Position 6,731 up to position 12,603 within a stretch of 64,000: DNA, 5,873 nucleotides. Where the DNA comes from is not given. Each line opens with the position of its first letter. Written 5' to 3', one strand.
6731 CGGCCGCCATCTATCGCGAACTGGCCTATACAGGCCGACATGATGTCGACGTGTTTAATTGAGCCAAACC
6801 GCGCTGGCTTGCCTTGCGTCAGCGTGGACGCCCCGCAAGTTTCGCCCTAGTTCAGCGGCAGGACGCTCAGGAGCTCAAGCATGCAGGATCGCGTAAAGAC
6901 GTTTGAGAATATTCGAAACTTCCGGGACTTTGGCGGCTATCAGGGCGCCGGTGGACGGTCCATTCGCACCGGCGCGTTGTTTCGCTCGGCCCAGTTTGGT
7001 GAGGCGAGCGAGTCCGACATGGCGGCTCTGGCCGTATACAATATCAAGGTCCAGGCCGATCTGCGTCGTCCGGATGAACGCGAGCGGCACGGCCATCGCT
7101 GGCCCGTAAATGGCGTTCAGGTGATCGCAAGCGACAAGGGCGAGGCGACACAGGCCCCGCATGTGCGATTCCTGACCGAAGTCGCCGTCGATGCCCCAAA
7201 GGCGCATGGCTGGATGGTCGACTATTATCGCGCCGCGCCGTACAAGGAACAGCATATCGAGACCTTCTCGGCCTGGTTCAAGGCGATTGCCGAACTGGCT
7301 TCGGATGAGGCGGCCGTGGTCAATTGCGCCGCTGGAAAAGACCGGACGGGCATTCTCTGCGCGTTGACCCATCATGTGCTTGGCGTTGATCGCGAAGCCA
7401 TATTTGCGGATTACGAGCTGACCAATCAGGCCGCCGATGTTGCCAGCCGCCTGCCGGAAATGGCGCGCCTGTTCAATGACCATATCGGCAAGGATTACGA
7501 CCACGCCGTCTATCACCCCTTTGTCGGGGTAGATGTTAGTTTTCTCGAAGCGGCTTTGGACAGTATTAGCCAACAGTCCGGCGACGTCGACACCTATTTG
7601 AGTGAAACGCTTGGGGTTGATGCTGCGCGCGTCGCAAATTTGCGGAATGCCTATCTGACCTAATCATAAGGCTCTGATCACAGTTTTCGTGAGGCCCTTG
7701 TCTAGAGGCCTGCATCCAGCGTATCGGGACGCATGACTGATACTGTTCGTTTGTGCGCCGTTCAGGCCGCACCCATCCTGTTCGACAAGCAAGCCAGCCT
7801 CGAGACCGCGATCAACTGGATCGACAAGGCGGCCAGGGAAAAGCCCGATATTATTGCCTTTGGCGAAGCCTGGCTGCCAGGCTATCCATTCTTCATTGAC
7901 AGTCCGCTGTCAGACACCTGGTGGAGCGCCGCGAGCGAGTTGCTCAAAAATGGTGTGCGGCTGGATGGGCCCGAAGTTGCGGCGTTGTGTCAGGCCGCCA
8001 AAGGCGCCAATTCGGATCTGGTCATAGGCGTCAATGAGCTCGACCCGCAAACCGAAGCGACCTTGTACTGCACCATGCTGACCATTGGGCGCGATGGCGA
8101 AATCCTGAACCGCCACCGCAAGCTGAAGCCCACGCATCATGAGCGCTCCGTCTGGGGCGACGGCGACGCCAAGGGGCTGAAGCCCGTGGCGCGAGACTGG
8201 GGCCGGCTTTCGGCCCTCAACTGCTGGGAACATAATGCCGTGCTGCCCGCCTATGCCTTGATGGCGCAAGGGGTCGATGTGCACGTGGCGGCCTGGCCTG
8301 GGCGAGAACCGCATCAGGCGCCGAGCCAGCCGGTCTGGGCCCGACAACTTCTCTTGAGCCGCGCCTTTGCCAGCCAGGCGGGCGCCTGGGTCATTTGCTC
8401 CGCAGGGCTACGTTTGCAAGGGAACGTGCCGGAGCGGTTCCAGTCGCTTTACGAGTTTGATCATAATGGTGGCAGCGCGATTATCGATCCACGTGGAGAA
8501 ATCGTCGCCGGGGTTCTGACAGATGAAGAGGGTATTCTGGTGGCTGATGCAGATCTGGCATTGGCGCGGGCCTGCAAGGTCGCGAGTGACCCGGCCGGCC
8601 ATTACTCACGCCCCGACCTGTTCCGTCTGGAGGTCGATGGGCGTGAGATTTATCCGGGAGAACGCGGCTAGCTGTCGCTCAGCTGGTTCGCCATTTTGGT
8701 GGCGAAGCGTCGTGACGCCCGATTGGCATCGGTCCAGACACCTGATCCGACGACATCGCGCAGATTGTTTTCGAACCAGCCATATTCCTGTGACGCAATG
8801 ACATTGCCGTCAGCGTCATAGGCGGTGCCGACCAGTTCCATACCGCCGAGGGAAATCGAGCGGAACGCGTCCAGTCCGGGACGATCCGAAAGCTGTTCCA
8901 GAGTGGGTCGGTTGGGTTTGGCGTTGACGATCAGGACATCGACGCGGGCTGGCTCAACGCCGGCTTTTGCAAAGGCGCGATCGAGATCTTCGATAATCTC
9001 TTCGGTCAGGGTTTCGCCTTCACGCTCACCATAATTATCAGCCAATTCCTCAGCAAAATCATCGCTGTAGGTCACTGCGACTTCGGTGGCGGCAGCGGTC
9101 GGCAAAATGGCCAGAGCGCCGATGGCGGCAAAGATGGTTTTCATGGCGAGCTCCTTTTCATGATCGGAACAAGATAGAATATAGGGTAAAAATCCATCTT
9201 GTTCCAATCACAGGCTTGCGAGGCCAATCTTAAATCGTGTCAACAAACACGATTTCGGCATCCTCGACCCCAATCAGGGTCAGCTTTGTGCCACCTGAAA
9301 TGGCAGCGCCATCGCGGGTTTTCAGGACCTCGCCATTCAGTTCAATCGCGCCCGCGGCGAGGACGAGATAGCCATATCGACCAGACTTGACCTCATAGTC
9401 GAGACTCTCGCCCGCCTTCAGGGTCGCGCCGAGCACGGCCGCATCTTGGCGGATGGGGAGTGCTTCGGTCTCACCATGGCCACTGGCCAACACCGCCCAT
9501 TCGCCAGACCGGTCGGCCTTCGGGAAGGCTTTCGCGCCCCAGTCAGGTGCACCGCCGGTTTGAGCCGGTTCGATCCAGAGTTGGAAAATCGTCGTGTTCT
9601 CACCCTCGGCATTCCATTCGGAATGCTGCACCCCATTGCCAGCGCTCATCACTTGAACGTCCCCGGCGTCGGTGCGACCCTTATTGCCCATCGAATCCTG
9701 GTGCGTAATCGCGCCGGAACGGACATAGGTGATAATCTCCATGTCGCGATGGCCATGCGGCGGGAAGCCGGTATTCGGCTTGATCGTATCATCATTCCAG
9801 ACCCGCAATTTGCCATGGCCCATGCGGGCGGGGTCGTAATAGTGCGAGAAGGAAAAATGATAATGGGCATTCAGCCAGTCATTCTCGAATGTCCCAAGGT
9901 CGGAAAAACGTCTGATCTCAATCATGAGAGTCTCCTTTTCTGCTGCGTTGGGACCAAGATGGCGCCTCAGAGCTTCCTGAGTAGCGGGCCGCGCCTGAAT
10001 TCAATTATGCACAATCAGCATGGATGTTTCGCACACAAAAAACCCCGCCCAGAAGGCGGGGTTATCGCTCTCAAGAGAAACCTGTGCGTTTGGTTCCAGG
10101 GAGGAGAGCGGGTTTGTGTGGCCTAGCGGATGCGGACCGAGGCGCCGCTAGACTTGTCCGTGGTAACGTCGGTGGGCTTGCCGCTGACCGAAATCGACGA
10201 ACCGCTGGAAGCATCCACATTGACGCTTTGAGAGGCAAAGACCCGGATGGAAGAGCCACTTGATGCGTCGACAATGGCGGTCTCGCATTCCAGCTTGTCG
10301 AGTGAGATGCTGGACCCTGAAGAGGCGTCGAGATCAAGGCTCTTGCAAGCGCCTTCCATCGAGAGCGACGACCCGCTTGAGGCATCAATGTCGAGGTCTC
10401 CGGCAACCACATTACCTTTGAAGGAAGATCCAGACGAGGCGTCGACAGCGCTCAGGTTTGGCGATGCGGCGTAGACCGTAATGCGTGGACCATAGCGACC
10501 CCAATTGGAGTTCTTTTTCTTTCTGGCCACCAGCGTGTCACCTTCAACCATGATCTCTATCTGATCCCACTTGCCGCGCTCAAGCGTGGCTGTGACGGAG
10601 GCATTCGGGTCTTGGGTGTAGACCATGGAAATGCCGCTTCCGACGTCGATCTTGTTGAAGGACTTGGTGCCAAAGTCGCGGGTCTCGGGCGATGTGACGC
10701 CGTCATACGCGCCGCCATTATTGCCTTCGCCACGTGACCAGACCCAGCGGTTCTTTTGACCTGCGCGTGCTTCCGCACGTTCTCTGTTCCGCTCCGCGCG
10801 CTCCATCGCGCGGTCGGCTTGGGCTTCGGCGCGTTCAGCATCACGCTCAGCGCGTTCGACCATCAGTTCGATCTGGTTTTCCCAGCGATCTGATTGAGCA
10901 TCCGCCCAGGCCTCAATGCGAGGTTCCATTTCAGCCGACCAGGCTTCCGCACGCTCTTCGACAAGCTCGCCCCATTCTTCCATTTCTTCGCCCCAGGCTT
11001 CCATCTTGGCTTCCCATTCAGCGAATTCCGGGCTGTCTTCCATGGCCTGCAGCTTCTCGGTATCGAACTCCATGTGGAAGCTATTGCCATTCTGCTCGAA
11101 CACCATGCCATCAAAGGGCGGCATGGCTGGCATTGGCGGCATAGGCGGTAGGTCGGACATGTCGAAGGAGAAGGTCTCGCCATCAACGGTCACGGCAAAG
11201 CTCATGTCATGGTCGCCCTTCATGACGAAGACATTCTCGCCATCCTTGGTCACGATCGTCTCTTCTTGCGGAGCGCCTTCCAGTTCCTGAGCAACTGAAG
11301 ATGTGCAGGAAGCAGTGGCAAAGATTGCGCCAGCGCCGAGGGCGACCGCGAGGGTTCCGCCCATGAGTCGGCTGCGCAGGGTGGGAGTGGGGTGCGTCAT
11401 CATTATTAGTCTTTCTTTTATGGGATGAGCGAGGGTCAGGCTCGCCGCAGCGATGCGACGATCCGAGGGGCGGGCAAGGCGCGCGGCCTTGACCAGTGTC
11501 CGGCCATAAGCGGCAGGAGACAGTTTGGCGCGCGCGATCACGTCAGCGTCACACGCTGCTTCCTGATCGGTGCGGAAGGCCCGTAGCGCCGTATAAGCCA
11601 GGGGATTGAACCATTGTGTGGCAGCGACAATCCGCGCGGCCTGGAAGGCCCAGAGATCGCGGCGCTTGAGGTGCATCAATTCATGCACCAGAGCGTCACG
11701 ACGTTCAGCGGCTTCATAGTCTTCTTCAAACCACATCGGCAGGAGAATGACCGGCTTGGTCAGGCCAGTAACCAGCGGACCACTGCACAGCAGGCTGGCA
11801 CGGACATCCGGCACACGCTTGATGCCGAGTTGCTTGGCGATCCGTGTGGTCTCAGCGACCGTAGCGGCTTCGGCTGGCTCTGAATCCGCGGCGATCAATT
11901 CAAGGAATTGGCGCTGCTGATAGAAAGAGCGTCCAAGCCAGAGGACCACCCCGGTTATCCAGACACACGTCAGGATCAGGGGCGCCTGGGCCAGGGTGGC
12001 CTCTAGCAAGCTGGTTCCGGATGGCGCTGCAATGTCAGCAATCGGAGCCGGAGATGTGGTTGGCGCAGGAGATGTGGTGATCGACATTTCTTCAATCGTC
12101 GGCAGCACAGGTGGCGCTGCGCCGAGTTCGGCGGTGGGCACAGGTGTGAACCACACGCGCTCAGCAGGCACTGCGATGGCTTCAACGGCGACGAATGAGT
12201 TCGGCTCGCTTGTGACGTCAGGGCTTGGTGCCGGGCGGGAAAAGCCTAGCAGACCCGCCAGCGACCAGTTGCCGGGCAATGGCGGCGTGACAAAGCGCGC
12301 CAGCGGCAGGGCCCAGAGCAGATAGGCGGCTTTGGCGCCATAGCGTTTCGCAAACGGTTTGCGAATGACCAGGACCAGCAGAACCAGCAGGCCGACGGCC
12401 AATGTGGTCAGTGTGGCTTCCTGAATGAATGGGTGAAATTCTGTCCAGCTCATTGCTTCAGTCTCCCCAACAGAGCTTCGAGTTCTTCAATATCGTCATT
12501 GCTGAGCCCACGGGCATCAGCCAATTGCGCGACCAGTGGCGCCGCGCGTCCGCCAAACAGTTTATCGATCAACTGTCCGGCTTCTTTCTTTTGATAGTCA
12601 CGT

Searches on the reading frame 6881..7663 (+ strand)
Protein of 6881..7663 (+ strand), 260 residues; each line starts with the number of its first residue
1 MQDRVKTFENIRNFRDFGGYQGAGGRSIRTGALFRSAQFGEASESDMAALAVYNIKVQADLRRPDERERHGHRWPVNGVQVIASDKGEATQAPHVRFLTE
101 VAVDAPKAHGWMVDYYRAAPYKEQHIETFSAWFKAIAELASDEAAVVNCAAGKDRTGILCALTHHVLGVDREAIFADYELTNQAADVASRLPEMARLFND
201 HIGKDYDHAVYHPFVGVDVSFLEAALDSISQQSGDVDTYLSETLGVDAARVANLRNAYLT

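Call 5: search_protein_families(library=ncbifam, proteins=[window:6881-7663:+], max_evalue=0.01)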
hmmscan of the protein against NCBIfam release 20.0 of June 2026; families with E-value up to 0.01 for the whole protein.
window:6881-7663:+ (260 aa): 0 families

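Call 6: search_protein_families(library=pfam, proteins=[window:6881-7663:+], max_evalue=0.01)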
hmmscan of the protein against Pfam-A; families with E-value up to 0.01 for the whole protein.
window:6881-7663:+ (260 aa): 2 families
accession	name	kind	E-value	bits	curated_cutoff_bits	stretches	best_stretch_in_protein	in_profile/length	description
PF13350.11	Y_phosphatase3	-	7.8e-57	193.4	22.2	1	8-260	3-240/240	Tyrosine phosphatase family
PF14566.11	PTPlike_phytase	-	3.5e-06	27.6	27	1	97-160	86-151/158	Inositol hexakisphosphate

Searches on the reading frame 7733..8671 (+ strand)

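Call 51: search_protein_families(library=pfam, proteins=[window:7733-8671:+], max_evalue=0.001)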
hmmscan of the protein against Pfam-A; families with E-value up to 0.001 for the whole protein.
window:7733-8671:+ (312 aa): 1 family
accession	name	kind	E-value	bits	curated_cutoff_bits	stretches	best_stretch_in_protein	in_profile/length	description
PF00795.27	CN_hydrolase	-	1.8e-41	142.6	23.2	1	8-282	3-255/256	Carbon-nitrogen hydrolase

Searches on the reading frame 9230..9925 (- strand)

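Call 51: search_protein_families(library=pfam, proteins=[window:9230-9925:-], max_evalue=0.001)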
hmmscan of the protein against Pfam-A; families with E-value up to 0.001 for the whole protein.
window:9230-9925:- (231 aa): 3 families
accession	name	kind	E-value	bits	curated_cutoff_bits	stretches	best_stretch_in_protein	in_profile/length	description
PF02678.22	Pirin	-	2.5e-34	118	26.1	1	15-118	11-108/108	Pirin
PF17954.7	Pirin_C_2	-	1.9e-20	73.3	22.9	1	146-229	2-85/86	Quercetinase C-terminal cupin domain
PF07883.17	Cupin_2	-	0.00012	22.1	27.2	1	47-117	4-68/70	Cupin domain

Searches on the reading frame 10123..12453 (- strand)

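Call 51: search_protein_families(library=pfam, proteins=[window:10123-12453:-], max_evalue=0.001)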
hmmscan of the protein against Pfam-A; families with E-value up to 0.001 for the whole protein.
window:10123-12453:- (776 aa): 2 families
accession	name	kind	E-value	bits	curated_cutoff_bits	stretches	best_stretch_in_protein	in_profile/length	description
PF05569.17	Peptidase_M56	-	3e-46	158.4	31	2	119-352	60-296/296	BlaR1 peptidase M56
PF10988.14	DUF2807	-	1.8e-25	90.2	24.2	1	599-760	2-181/181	Putative auto-transporter adhesin, head GIN domain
